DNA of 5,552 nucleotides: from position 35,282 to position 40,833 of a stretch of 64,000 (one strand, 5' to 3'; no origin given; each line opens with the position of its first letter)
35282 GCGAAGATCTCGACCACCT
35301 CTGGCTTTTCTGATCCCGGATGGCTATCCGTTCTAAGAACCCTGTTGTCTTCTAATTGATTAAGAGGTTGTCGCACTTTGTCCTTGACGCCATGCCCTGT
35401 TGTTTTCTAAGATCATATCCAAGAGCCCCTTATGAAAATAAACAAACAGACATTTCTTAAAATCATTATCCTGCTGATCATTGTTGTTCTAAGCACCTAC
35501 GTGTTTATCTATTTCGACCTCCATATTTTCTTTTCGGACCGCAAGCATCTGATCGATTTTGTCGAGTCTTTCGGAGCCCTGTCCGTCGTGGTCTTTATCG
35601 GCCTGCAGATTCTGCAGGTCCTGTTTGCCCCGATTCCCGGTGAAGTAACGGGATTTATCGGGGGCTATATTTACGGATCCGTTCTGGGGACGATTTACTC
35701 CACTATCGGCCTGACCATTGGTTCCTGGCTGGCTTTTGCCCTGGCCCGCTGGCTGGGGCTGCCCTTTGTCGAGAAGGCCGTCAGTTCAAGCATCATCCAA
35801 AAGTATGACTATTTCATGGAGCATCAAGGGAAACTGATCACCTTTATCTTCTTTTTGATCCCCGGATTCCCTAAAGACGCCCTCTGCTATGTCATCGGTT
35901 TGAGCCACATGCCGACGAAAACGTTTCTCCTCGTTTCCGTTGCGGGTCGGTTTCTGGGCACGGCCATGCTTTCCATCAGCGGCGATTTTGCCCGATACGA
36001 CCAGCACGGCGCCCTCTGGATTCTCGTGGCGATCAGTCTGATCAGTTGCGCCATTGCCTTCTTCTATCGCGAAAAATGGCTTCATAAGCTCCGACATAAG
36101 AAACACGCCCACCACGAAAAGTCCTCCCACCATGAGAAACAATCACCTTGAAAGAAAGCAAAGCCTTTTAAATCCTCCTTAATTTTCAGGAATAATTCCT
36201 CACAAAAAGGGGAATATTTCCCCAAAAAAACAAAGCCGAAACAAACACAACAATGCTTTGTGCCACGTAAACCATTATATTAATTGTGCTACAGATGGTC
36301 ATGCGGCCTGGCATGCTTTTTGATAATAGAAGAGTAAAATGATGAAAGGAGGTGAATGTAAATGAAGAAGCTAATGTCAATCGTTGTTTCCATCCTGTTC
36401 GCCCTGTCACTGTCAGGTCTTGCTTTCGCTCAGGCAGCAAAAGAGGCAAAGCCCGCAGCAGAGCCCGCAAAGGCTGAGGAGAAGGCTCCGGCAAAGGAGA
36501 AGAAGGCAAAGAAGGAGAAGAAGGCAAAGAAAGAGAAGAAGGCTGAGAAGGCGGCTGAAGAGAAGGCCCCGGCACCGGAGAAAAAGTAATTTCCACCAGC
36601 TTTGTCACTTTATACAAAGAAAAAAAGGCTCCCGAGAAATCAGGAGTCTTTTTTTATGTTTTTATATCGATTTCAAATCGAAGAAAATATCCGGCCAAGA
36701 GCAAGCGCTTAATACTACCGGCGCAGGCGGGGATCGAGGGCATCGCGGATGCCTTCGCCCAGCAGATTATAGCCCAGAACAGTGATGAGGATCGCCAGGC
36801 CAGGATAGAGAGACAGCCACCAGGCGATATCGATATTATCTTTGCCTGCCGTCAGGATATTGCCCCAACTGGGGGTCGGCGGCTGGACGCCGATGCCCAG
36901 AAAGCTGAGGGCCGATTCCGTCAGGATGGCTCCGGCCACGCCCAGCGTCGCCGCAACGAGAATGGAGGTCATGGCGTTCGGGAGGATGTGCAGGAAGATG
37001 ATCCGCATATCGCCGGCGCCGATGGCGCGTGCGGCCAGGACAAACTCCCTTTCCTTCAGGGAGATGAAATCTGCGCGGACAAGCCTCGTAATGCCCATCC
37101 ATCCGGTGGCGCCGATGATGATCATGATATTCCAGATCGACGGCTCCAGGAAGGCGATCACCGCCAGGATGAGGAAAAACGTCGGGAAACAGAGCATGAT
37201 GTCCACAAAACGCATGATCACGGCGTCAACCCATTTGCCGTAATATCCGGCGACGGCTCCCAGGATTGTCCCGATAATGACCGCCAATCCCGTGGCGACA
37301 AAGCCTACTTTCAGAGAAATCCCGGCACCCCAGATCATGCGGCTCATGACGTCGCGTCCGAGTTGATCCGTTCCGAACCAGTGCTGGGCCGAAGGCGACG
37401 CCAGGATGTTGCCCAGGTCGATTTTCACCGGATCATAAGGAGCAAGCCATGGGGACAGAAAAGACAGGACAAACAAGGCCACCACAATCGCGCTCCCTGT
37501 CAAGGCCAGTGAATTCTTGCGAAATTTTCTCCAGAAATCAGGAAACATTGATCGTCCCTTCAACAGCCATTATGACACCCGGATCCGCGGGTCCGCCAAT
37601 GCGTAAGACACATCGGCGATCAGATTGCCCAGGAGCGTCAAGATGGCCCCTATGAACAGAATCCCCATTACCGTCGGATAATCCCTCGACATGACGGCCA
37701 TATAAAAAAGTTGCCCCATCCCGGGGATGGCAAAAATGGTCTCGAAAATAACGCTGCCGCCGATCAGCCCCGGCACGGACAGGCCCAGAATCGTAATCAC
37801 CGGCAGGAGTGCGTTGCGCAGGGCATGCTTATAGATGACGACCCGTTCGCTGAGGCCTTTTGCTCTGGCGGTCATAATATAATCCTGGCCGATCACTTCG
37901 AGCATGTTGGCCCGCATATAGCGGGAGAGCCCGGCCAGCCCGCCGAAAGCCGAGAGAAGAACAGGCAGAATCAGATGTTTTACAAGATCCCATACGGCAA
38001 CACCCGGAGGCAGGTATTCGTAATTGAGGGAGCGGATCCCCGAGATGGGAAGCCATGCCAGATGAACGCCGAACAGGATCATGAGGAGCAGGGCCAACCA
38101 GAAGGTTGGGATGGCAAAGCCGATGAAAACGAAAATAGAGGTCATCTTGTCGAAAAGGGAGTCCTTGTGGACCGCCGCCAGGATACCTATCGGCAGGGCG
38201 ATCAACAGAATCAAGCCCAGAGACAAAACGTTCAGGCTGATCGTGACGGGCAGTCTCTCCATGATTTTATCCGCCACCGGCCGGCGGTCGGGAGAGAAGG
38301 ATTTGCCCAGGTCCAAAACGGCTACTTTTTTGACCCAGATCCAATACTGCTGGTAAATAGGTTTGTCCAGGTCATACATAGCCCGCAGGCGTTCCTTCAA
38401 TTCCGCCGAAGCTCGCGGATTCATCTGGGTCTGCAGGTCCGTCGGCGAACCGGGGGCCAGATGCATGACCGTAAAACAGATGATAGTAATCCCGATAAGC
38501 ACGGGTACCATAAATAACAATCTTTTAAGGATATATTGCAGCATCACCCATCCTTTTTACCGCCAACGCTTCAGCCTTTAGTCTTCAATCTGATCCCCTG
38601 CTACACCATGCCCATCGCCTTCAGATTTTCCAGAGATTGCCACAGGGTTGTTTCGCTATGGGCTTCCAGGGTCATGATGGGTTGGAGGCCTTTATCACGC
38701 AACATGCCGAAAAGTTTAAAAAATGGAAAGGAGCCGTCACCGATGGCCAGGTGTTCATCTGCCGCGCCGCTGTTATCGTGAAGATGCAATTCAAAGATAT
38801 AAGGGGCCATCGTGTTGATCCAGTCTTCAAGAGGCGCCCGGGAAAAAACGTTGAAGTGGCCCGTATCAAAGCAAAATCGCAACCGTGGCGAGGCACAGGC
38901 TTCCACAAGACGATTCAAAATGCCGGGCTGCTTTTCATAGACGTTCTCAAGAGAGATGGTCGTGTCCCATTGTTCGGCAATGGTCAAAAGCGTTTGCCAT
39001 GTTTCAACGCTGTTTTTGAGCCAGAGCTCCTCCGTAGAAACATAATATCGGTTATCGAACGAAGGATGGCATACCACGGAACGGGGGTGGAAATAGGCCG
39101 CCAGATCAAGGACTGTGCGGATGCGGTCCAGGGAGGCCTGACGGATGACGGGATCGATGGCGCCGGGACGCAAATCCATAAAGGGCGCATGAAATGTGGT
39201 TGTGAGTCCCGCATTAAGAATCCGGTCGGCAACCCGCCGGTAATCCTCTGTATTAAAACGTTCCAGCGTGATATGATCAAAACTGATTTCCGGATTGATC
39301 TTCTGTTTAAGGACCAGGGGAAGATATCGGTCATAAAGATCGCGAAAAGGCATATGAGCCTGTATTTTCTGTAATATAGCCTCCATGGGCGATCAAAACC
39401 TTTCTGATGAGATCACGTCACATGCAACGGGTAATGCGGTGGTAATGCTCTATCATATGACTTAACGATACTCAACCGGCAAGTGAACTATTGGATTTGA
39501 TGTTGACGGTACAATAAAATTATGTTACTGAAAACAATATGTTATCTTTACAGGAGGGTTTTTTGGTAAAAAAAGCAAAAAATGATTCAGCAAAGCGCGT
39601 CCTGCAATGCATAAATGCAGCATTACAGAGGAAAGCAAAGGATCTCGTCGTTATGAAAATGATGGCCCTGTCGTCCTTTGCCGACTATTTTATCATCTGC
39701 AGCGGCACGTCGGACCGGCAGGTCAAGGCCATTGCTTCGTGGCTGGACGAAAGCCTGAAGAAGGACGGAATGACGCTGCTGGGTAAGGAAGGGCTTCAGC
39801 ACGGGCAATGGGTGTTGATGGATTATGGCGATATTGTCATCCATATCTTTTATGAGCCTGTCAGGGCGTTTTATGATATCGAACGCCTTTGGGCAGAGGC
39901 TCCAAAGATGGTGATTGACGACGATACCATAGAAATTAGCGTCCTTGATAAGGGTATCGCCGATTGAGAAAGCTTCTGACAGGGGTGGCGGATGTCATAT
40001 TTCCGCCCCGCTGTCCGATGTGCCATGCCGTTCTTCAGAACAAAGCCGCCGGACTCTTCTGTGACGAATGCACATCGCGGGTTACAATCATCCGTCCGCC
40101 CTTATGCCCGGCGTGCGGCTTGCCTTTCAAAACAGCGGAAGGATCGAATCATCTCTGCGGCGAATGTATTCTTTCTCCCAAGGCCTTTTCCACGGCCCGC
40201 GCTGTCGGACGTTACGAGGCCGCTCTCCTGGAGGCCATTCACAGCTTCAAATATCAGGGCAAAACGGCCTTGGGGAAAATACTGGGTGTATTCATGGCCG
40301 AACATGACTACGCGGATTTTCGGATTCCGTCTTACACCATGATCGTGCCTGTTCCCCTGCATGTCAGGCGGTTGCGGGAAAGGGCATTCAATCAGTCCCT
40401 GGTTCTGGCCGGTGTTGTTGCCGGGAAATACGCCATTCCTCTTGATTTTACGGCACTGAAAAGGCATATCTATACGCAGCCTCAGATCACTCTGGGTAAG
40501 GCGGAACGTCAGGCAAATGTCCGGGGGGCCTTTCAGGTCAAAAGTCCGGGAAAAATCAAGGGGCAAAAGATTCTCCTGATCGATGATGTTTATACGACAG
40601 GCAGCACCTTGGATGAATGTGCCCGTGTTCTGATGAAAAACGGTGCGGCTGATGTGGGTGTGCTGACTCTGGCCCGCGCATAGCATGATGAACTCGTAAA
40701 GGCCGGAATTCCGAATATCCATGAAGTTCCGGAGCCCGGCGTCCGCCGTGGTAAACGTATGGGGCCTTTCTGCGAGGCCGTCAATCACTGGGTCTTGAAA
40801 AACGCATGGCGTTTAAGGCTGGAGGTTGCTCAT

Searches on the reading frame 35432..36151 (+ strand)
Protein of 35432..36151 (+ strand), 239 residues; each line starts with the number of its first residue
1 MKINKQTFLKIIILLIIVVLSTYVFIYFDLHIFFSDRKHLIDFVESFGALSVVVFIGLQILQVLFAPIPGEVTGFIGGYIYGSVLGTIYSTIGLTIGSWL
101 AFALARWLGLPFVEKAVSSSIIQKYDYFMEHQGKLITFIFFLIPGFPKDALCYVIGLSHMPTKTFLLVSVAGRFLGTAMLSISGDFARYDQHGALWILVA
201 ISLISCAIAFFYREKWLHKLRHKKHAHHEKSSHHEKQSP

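Call 62: search_protein_families(library=pfam, proteins=[window:35432-36151:+], max_evalue=0.00001)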
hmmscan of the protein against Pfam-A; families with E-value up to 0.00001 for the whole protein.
window:35432-36151:+ (239 aa): 1 family
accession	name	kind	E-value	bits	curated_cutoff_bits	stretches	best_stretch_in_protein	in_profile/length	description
PF09335.16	VTT_dom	-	9.2e-23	81.5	33.9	1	68-185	1-122/123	VTT domain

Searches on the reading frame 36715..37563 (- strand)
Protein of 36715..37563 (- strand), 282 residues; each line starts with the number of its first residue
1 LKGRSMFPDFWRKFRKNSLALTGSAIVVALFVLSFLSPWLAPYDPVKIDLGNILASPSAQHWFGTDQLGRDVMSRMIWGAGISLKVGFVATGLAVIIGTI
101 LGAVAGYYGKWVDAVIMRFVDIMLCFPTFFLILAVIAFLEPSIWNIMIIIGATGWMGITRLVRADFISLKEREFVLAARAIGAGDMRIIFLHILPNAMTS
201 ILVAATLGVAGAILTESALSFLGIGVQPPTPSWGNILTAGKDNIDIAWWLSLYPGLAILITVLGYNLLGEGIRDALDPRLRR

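Call 62: search_protein_families(library=pfam, proteins=[window:36715-37563:-], max_evalue=0.00001)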
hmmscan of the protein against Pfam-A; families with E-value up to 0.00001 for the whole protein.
window:36715-37563:- (282 aa): 2 families
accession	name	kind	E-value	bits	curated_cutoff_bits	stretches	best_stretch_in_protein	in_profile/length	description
PF00528.27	BPD_transp_1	-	3.6e-34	118.5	26.4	1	98-282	1-184/184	Binding-protein-dependent transport system inner membrane component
PF12911.12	OppC_N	-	2.1e-14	53.6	23.9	1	5-57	1-53/53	N-terminal TM domain of oligopeptide transport permease C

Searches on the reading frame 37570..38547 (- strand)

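Call 62: search_protein_families(library=pfam, proteins=[window:37570-38547:-], max_evalue=0.00001)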
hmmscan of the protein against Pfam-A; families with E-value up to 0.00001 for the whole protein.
window:37570-38547:- (325 aa): 2 families
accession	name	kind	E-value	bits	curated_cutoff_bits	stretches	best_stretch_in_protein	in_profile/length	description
PF00528.27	BPD_transp_1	-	8e-42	143.5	26.4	1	117-323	1-183/184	Binding-protein-dependent transport system inner membrane component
PF19300.4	BPD_transp_1_N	-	1.8e-11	44.7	23.8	1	2-105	1-113/114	Binding-prot-dependent transport system membrane comp, N-term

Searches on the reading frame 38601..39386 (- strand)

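Call 62: search_protein_families(library=pfam, proteins=[window:38601-39386:-], max_evalue=0.00001)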
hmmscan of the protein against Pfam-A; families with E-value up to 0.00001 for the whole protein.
window:38601-39386:- (261 aa): 1 family
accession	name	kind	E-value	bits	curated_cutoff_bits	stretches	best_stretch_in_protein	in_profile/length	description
PF01261.30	AP_endonuc_2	-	1.6e-25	90.7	31.1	1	43-253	24-244/249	Xylose isomerase-like TIM barrel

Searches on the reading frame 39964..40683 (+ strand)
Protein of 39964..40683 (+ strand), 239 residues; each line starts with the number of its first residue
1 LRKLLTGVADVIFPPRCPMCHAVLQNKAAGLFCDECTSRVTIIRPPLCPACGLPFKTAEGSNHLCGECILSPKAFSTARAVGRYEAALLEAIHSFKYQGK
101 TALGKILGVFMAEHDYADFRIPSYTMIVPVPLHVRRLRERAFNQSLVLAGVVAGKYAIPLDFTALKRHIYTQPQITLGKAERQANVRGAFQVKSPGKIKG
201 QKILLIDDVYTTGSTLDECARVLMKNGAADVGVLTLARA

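Call 62: search_protein_families(library=pfam, proteins=[window:39964-40683:+], max_evalue=0.00001)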
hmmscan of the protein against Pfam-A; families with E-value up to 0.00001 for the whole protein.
window:39964-40683:+ (239 aa): 2 families
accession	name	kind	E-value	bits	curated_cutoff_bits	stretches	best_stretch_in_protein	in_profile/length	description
PF18912.6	DZR_2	-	3e-14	53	27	1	9-68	2-55/56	Double zinc ribbon domain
PF00156.33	Pribosyltran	-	9.5e-09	35.2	26.3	1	145-237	40-124/158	Phosphoribosyl transferase domain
